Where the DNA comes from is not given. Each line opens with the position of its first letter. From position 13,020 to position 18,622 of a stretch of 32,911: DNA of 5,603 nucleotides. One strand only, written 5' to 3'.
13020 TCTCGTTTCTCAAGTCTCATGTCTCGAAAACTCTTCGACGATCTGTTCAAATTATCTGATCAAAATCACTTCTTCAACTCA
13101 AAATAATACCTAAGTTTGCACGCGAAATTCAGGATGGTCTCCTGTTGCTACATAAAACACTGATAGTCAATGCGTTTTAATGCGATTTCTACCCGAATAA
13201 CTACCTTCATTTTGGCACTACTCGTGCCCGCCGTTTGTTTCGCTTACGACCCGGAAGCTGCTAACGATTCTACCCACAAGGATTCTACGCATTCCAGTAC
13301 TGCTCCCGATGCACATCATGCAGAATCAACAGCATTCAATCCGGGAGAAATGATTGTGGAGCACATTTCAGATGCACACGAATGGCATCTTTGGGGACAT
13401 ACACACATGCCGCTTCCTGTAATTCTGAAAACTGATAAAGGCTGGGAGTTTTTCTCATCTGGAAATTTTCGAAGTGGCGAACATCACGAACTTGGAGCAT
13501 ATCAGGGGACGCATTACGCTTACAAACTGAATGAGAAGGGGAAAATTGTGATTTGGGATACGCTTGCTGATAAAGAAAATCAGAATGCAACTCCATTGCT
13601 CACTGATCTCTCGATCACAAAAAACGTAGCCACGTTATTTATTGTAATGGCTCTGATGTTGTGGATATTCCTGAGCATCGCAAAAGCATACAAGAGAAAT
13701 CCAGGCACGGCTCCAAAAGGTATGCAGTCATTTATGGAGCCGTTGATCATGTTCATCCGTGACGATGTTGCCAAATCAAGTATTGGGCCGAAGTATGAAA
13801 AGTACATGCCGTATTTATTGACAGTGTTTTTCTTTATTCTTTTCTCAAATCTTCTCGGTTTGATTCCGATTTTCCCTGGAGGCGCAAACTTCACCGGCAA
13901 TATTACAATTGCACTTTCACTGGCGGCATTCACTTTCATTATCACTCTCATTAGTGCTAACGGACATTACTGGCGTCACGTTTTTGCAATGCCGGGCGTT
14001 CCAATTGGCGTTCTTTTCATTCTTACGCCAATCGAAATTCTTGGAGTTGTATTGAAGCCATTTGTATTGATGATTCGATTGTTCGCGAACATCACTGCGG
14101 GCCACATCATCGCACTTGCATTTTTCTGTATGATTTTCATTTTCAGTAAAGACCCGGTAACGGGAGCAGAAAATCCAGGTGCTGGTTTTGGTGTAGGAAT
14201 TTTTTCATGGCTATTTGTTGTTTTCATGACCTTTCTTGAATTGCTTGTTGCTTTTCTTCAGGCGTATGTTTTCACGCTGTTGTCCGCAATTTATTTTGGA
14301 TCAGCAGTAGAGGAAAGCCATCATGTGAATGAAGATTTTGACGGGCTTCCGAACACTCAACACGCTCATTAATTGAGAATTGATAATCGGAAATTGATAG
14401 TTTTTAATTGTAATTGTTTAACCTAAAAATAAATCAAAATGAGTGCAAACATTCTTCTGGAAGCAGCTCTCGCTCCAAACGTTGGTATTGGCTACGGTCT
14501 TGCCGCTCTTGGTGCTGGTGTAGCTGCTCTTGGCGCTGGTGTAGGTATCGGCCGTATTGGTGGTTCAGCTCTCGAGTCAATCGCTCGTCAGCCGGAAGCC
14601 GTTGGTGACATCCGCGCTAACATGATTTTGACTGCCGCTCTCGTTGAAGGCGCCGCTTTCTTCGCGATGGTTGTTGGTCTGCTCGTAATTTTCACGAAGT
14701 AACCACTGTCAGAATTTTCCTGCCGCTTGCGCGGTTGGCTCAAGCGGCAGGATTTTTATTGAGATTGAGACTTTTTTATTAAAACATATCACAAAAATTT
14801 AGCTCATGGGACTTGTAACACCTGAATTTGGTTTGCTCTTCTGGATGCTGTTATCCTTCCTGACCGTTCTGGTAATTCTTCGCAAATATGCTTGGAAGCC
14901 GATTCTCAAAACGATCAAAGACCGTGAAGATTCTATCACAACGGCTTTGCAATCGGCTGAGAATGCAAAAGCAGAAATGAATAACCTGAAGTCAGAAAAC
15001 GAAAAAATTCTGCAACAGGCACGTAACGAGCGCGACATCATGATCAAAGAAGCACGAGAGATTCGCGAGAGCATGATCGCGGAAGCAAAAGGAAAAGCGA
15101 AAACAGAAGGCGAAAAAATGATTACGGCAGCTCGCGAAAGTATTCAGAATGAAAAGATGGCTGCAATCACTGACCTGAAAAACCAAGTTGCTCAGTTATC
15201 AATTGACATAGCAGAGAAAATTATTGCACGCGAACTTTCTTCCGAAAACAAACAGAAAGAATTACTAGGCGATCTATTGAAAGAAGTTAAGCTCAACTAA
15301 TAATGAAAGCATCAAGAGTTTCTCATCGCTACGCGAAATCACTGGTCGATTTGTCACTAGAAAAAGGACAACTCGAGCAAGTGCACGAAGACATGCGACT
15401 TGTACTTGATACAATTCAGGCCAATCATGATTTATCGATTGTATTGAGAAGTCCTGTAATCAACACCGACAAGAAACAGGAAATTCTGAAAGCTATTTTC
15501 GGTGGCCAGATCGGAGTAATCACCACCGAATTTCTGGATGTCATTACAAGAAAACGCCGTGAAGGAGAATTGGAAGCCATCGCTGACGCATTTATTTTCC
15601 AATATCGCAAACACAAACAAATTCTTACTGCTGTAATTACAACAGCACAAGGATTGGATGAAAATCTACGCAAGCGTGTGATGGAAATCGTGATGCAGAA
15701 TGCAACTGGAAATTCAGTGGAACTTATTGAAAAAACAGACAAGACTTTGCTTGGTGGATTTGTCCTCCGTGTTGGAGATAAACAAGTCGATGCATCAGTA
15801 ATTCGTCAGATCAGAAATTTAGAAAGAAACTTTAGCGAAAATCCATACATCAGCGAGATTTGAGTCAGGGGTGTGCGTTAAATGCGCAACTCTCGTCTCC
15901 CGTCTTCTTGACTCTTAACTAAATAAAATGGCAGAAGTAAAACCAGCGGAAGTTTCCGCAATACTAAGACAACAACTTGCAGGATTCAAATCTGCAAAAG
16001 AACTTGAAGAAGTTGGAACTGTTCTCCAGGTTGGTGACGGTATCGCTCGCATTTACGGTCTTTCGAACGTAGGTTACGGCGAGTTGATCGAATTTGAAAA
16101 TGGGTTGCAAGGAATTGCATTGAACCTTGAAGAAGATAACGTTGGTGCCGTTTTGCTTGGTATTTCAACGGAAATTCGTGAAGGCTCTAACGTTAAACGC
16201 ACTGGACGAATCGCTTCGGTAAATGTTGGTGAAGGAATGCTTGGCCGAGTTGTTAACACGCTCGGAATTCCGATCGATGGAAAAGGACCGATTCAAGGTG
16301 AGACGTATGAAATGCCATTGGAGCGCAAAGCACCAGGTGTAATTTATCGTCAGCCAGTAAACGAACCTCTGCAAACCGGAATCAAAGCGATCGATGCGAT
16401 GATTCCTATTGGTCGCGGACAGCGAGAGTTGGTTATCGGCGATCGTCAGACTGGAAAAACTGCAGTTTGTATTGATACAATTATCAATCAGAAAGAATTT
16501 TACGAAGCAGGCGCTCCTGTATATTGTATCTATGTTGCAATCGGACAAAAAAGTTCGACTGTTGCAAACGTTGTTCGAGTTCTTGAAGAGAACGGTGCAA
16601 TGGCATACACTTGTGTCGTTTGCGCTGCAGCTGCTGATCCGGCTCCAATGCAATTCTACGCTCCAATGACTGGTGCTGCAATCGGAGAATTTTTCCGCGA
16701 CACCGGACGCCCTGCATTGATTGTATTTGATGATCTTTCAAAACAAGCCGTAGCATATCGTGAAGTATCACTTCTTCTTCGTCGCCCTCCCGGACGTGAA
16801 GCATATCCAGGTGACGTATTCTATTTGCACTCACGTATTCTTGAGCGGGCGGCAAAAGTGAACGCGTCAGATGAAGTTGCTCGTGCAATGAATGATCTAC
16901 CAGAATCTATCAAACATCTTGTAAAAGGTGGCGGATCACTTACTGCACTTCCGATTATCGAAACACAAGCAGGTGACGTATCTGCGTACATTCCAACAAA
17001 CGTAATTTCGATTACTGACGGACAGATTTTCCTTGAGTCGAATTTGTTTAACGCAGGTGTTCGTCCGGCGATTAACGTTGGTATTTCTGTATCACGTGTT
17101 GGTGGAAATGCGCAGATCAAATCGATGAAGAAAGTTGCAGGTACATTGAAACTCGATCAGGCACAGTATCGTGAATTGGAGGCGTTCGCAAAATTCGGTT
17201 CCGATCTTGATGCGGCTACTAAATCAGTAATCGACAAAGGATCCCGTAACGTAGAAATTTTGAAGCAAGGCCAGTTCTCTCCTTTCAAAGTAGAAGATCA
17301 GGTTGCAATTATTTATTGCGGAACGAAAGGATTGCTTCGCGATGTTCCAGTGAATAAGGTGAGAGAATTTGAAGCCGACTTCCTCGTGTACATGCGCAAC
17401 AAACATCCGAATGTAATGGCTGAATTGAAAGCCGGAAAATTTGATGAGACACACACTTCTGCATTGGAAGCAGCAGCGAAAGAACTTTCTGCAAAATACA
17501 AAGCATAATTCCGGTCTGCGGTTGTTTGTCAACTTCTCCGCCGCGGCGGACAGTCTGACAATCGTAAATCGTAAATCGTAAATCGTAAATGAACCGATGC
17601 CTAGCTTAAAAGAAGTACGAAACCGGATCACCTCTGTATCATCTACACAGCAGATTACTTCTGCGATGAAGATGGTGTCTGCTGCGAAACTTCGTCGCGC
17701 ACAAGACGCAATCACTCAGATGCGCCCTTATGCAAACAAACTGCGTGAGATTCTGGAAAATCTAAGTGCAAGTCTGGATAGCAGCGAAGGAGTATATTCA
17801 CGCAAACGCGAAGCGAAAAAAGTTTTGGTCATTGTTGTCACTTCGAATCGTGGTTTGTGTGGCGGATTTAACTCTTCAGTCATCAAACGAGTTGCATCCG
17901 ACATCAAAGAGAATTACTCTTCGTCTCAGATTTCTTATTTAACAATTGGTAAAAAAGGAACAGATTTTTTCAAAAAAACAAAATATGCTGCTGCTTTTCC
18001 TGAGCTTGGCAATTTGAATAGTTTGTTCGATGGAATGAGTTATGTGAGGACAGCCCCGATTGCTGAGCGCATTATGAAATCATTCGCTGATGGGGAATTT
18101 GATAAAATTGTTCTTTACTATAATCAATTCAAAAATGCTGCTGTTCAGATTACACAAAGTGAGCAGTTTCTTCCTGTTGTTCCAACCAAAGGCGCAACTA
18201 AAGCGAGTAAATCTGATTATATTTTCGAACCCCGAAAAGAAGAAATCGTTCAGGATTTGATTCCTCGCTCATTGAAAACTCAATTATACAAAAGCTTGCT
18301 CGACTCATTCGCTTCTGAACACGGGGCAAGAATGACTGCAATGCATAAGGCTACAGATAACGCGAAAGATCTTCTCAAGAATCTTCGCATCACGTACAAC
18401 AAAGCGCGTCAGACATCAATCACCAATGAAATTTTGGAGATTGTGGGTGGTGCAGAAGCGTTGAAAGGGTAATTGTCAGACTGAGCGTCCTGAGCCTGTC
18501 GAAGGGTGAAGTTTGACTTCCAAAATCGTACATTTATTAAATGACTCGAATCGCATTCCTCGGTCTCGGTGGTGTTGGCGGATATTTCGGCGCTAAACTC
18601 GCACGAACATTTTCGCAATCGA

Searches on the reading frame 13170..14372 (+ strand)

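Call 82: search_protein_families(library=pfam, proteins=[window:13170-14372:+])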
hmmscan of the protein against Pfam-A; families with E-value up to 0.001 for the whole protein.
window:13170-14372:+ (400 aa): 1 family
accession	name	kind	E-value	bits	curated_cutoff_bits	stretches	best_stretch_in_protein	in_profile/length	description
PF00119.25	ATP-synt_A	-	2.6e-55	188.1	33.9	1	154-376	2-216/217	ATP synthase A chain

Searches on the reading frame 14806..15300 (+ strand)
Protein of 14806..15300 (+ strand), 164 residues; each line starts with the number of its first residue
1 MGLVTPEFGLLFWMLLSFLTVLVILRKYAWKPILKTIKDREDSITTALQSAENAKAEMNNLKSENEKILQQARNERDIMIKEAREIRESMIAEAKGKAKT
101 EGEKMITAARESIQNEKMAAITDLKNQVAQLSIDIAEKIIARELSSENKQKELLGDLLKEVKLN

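Call 83: search_protein_families(library=pfam, proteins=[window:14806-15300:+])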
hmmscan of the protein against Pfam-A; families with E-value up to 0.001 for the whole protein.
window:14806-15300:+ (164 aa): 2 families
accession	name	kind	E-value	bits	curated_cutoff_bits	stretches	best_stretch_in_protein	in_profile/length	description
PF00430.23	ATP-synt_B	-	1.7e-27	96.5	28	1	11-140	2-131/132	ATP synthase B/B' CF(0)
PF16046.10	FAM76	-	0.00083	19.3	28.5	1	25-138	126-236/298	FAM76 protein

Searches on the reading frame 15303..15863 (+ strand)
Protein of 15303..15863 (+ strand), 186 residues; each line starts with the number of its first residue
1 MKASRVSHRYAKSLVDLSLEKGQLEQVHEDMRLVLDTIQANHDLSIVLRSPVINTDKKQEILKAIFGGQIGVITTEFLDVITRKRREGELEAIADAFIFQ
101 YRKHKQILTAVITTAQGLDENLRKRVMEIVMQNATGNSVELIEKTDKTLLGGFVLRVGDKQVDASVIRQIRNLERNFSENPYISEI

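Call 83: search_protein_families(library=pfam, proteins=[window:15303-15863:+])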
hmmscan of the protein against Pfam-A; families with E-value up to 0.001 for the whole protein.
window:15303-15863:+ (186 aa): 1 family
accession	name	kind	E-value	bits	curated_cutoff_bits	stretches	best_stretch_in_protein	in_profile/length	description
PF00213.23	OSCP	-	3e-42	145.1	22.3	1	6-176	1-171/172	ATP synthase delta (OSCP) subunit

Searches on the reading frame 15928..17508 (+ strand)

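Call 83: search_protein_families(library=pfam, proteins=[window:15928-17508:+])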
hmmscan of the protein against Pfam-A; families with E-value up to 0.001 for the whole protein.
window:15928-17508:+ (526 aa): 3 families
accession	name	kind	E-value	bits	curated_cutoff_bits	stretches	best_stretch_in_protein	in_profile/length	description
PF00006.31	ATP-synt_ab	-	1.9e-76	256.8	29.5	1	151-389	1-213/213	ATP synthase alpha/beta family, nucleotide-binding domain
PF00306.32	ATP-synt_ab_C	-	5.7e-46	156.4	27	1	396-519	1-125/126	ATP synthase alpha/beta chain, C terminal domain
PF02874.29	ATP-synt_ab_N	-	5.9e-16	59.2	20.9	1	27-93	3-69/69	ATP synthase alpha/beta family, beta-barrel domain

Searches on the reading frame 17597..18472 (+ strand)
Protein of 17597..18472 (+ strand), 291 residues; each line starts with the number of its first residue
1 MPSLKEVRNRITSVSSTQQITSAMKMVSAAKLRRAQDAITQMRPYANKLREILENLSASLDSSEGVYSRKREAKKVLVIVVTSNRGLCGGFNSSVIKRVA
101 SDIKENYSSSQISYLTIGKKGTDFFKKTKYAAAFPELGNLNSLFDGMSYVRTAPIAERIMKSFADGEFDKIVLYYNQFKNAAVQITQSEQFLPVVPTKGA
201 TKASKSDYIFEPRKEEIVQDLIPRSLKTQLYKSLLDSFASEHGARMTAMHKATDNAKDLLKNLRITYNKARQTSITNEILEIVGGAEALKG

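Call 83: search_protein_families(library=pfam, proteins=[window:17597-18472:+])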
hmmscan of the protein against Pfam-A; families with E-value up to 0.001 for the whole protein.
window:17597-18472:+ (291 aa): 1 family
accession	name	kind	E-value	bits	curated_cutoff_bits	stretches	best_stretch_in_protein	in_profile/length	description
PF00231.24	ATP-synt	-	1.1e-100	337.5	39.9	1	3-289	1-285/285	ATP synthase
